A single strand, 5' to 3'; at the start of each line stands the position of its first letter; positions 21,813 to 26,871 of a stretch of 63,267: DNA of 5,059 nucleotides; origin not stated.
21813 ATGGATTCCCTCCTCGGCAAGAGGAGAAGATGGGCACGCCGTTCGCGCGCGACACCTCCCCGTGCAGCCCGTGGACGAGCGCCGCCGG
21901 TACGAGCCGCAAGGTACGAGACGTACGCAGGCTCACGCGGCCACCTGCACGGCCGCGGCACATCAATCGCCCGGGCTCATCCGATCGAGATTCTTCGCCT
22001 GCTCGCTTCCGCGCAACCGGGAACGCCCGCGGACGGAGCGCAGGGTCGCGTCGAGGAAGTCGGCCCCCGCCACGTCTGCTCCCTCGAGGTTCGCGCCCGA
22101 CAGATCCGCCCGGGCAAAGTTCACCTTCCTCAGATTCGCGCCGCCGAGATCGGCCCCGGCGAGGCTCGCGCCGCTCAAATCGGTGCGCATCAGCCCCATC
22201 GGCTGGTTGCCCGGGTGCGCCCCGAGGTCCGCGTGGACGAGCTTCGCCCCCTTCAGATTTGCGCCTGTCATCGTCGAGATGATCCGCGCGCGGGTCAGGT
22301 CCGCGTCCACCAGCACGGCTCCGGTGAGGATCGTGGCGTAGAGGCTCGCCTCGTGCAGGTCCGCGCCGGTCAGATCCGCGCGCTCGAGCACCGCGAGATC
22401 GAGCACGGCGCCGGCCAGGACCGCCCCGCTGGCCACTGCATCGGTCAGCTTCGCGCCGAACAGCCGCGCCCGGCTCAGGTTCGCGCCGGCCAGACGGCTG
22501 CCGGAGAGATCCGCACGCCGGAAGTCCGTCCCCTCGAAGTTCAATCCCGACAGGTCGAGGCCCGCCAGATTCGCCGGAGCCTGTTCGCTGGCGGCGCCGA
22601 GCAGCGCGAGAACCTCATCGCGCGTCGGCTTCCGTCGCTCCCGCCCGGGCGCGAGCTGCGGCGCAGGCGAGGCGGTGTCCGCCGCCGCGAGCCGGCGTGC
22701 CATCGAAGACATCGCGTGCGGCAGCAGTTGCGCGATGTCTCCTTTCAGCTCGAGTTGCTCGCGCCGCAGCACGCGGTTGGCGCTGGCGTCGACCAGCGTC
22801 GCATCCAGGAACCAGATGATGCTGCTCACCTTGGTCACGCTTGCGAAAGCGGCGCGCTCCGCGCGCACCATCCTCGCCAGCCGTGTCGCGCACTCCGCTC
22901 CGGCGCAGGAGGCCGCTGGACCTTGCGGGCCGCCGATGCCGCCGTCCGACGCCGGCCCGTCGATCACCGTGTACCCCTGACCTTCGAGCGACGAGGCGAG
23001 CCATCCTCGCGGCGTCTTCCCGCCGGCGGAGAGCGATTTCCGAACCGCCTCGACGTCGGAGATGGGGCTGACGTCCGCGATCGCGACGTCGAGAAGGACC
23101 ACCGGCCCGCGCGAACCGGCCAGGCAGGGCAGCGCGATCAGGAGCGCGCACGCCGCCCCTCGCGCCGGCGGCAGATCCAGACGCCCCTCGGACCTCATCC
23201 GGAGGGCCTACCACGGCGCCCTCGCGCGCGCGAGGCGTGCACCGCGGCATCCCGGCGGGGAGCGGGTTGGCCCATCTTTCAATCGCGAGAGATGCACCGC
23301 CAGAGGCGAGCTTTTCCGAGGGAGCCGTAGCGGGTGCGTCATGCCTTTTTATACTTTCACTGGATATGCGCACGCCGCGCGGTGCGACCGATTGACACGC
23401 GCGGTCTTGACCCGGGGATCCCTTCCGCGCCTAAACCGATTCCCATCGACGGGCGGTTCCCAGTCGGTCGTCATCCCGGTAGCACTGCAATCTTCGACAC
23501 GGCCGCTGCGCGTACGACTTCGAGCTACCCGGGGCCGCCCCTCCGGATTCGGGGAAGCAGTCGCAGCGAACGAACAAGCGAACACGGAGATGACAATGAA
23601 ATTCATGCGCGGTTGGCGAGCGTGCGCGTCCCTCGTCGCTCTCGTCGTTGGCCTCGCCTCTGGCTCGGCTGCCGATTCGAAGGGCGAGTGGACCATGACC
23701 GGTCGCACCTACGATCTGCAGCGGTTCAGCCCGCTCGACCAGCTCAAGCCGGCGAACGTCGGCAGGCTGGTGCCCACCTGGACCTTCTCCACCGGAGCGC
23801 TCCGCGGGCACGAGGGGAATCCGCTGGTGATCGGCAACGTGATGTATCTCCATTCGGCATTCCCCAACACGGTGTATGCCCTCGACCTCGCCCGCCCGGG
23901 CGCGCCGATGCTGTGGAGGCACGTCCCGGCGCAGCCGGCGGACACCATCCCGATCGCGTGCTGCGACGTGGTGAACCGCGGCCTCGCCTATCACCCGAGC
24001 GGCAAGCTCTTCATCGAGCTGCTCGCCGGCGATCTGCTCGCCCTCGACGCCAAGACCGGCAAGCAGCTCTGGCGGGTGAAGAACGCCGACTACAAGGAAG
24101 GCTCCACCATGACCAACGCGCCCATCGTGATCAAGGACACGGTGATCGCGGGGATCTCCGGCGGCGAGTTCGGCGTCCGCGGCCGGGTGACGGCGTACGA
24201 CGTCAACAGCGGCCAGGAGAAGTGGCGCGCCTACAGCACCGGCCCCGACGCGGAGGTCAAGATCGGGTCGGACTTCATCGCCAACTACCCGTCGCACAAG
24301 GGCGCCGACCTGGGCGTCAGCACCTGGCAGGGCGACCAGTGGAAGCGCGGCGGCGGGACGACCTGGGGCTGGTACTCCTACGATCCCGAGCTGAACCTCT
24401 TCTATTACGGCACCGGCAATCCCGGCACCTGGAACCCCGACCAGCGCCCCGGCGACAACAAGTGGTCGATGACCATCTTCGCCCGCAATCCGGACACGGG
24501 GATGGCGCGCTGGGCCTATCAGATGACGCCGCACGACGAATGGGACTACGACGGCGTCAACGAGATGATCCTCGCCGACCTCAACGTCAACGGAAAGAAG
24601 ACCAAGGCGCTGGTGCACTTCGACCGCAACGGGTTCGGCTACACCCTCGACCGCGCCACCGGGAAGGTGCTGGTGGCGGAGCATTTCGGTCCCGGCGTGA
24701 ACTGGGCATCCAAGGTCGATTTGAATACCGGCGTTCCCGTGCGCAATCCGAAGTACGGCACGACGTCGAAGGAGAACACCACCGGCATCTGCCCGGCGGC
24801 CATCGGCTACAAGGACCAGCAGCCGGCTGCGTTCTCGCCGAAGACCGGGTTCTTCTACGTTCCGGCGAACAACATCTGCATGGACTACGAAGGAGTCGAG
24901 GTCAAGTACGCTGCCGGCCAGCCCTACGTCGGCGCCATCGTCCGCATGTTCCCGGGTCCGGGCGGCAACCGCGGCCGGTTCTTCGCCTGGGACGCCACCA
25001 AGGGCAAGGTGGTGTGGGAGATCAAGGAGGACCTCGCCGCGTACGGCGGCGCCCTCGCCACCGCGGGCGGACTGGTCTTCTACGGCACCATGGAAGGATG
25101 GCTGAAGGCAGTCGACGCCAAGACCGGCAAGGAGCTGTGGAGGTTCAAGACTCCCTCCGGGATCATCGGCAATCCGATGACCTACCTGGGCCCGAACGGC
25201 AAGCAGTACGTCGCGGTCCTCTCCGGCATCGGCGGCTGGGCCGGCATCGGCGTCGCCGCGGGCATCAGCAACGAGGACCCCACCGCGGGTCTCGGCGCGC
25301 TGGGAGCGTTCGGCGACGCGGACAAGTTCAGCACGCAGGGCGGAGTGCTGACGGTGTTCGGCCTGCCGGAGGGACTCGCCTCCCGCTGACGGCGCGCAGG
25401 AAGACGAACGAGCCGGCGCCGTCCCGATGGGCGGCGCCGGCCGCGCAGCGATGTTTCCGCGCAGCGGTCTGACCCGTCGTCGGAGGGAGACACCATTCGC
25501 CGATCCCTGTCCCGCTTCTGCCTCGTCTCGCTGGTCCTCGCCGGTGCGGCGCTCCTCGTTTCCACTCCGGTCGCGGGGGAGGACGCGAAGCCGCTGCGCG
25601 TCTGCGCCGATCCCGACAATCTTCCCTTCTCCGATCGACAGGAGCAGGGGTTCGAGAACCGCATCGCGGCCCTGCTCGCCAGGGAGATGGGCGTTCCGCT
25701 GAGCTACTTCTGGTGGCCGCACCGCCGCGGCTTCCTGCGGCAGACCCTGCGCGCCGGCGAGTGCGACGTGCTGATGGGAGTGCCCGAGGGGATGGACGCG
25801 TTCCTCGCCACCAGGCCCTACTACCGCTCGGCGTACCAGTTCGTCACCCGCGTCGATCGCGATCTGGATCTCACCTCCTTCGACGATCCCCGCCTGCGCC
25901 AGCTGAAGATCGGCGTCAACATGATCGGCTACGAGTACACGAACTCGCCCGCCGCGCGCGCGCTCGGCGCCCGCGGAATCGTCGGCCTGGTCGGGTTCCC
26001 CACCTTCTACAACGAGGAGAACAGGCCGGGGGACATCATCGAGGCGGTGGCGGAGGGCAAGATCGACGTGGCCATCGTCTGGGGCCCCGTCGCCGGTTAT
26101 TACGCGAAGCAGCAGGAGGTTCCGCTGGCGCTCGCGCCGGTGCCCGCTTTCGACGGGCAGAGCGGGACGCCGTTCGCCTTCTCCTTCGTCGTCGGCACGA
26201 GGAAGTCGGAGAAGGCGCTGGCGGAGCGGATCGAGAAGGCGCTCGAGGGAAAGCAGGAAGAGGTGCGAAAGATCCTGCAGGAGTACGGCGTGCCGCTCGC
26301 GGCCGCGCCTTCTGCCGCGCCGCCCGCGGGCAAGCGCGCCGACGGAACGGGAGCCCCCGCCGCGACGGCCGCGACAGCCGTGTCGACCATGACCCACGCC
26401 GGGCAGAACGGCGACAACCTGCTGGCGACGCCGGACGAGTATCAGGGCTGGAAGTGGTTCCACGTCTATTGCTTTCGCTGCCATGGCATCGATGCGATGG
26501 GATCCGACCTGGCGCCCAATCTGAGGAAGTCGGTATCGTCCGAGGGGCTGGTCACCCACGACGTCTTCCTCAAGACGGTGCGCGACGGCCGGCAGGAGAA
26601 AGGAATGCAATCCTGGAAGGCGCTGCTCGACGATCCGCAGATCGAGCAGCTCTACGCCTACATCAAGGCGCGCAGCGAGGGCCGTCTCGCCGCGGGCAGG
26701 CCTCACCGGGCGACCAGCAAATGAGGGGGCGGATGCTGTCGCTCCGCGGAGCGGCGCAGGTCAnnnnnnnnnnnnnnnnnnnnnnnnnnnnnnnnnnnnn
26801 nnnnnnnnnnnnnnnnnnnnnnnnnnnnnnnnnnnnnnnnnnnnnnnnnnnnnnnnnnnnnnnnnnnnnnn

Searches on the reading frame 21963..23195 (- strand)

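Call 35: search_protein_families(library=pfam, proteins=[window:21963-23195:-], max_evalue=0.001)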
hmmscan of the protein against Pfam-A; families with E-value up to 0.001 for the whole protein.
window:21963-23195:- (410 aa): 4 families
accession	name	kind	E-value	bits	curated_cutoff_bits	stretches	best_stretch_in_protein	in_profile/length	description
PF00805.28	Pentapeptide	-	1.3e-37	127.3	20.2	5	335-372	3-40/40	Pentapeptide repeats (8 copies)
PF13576.12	Pentapeptide_3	-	6.9e-15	55.4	27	1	341-384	2-48/48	Pentapeptide repeats (9 copies)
PF11684.13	DUF3280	-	2.1e-10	41.4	30.1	1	32-167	3-135/138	Protein of unknown function (DUF2380)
PF13599.13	Pentapeptide_4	-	1.6e-09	38.1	38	0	214-279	12-77/78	Pentapeptide repeat region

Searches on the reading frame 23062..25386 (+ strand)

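Call 35: search_protein_families(library=pfam, proteins=[window:23062-25386:+], max_evalue=0.001)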
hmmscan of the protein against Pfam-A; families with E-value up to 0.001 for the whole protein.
window:23062-25386:+ (775 aa): 3 families
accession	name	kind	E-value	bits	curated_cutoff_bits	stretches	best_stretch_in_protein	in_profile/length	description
PF01011.28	PQQ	-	4.9e-65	220.8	26.7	2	210-538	1-336/595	Glucose/ethanol/alcohol dehydrogenase, beta-propeller domain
PF13360.13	PQQ_2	-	4e-19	69.6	27.6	2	304-398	25-107/233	Outer membrane protein assembly factor BamB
PF13570.13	Beta-prop_ACSF4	-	1.5e-07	31.5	133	1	638-707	29-99/329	Beta-alanine-activating enzyme, beta-propeller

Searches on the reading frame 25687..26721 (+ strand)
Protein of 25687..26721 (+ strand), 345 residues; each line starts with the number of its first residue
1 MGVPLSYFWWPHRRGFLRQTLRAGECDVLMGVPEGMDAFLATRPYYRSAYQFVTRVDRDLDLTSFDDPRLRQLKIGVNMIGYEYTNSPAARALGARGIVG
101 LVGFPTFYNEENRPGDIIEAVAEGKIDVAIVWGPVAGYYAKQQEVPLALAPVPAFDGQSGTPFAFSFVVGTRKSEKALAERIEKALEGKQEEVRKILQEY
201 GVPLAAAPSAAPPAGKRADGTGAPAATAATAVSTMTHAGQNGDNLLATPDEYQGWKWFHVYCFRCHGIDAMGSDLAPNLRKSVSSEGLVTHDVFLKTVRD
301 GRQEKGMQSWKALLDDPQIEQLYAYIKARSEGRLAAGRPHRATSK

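Call 35: search_protein_families(library=pfam, proteins=[window:25687-26721:+], max_evalue=0.001)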
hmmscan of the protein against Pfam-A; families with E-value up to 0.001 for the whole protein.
window:25687-26721:+ (345 aa): 2 families
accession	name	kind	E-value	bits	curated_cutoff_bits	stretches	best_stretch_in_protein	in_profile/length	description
PF13442.11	Cytochrome_CBB3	-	2.3e-09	37.9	27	1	253-326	5-68/68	Cytochrome C oxidase, cbb3-type, subunit III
PF00034.26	Cytochrom_C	-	3.3e-05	25.6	21.3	1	261-328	11-88/90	Cytochrome c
